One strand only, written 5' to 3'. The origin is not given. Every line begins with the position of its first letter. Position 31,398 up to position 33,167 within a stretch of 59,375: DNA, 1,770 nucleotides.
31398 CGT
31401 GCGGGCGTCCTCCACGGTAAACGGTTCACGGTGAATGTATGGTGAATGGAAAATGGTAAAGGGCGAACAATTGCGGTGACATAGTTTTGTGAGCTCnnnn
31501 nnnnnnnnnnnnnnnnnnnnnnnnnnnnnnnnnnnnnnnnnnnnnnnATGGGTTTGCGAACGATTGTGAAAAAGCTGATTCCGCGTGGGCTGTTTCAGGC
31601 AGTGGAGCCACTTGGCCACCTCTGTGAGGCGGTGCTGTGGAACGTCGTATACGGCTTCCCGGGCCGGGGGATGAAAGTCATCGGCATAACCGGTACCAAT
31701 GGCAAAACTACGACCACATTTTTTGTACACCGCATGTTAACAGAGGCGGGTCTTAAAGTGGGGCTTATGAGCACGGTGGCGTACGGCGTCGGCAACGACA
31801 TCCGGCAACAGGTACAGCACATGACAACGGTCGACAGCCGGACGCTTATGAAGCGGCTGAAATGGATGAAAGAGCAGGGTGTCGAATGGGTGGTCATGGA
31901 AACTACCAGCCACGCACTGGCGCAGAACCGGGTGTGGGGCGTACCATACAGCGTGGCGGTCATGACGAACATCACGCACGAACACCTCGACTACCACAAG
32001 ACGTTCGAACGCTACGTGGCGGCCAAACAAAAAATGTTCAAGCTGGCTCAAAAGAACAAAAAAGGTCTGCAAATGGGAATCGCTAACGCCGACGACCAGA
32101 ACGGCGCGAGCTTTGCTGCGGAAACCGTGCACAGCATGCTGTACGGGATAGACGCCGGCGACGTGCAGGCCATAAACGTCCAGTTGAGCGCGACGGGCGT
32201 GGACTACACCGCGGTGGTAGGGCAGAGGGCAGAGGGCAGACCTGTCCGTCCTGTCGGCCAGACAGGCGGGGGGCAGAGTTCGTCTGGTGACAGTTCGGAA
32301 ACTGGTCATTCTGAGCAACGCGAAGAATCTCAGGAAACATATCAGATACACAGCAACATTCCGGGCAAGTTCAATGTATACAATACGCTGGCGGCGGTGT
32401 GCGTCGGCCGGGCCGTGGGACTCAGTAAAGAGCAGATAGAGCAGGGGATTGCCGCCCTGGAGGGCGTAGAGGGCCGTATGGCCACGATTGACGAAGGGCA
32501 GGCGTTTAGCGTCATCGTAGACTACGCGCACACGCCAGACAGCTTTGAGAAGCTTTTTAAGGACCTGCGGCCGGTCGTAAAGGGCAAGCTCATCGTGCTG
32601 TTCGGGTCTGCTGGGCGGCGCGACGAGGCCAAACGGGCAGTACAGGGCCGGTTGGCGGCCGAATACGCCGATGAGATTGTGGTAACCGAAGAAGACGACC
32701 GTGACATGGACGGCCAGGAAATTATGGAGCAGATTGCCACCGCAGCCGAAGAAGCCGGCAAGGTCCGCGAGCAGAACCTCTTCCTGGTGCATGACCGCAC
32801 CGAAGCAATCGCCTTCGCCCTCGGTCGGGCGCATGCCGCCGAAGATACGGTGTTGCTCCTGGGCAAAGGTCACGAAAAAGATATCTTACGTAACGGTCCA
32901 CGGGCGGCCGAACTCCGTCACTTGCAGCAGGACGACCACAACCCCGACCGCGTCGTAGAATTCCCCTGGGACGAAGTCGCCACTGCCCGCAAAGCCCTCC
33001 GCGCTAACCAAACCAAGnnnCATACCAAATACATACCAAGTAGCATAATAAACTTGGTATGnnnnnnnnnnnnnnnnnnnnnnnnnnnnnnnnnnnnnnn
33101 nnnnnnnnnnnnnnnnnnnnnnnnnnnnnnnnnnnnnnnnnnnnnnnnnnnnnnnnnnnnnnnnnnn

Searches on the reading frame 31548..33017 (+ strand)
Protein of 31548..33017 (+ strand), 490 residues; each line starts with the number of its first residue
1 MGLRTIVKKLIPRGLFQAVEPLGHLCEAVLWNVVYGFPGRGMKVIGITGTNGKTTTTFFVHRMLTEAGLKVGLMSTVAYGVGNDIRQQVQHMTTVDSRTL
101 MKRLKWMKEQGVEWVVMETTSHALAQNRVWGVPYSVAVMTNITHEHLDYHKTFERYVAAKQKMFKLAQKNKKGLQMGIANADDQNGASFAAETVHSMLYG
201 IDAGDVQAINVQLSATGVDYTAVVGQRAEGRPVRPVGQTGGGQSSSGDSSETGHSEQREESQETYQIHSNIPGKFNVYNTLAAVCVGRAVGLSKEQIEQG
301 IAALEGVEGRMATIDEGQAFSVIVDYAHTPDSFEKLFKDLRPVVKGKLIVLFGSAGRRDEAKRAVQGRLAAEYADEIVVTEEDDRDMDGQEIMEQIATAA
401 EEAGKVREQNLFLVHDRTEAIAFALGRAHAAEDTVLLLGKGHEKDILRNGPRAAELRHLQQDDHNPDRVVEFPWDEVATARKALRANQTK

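Call 94: search_protein_families(library=ncbifam, proteins=[window:31548-33017:+], max_evalue=0.00001)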
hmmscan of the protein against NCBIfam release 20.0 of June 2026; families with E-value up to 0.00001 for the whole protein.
window:31548-33017:+ (490 aa): 28 families (the best 25 are shown)
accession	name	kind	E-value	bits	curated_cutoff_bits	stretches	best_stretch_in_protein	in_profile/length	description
TIGR01085.1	murE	subfamily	1.2e-113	380.5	257.3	1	29-446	72-452/472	UDP-N-acetylmuramyl-tripeptide synthetase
NF001126.0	PRK00139.1-4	equivalog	1.6e-105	353.4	373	2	27-225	89-283/486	UDP-N-acetylmuramoyl-L-alanyl-D-glutamate--2,6-diaminopimelate ligase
NF001124.0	PRK00139.1-2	equivalog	6.6e-94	315.4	476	1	32-444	101-471/500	UDP-N-acetylmuramoyl-L-alanyl-D-glutamate--2,6-diaminopimelate ligase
NF008896.0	PRK11929.1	equivalog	1.3e-92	311.2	1023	2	260-444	295-477/965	bifunctional UDP-N-acetylmuramoyl-L-alanyl-D-glutamate--2,6-diaminopimelate ligase MurE/UDP-N-acetylmuramoyl-tripeptide--D-alanyl-D-alanine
NF001123.0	PRK00139.1-1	equivalog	3.9e-79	266.6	586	2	251-444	281-468/493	UDP-N-acetylmuramoyl-L-alanyl-D-glutamate--2,6-diaminopimelate ligase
NF010628.0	PRK14022.1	equivalog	3.9e-65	220.4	536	1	29-444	98-459/483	UDP-N-acetylmuramoyl-L-alanyl-D-glutamate--L-lysine ligase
NF001130.0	PRK00139.2-4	equivalog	1.8e-48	165.5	715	2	28-164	95-235/516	UDP-N-acetylmuramoyl-L-alanyl-D-glutamate--2,6-diaminopimelate ligase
NF001129.0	PRK00139.2-3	equivalog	9.3e-41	139.9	762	1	28-448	104-497/517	UDP-N-acetylmuramoyl-L-alanyl-D-glutamate--2,6-diaminopimelate ligase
TIGR02068.2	cya_phycin_syn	equivalog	1.4e-34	119.2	850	1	44-437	481-846/862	cyanophycin synthetase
NF001131.0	PRK00139.2-5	equivalog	3.1e-33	115.3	1000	2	271-453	295-470/483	UDP-N-acetylmuramoyl-L-alanyl-D-glutamate--2,6-diaminopimelate ligase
NF010623.0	PRK14016.1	subfamily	2.1e-32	112.2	877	1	44-438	482-849/871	cyanophycin synthetase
NF001127.0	PRK00139.2-1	equivalog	3.4e-32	111.8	997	2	28-165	95-236/520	UDP-N-acetylmuramoyl-L-alanyl-D-glutamate--2,6-diaminopimelate ligase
NF053645.1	pMurC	equivalog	1.4e-29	103.2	560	1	260-417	304-462/492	pseudomurein biosynthesis peptide ligase pMurC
TIGR01082.1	murC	equivalog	7.2e-27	94.6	335.1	1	135-354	169-354/449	UDP-N-acetylmuramate--L-alanine ligase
TIGR01087.1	murD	equivalog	3.3e-25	89.1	211.95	2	105-325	145-322/441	UDP-N-acetylmuramoyl-L-alanine--D-glutamate ligase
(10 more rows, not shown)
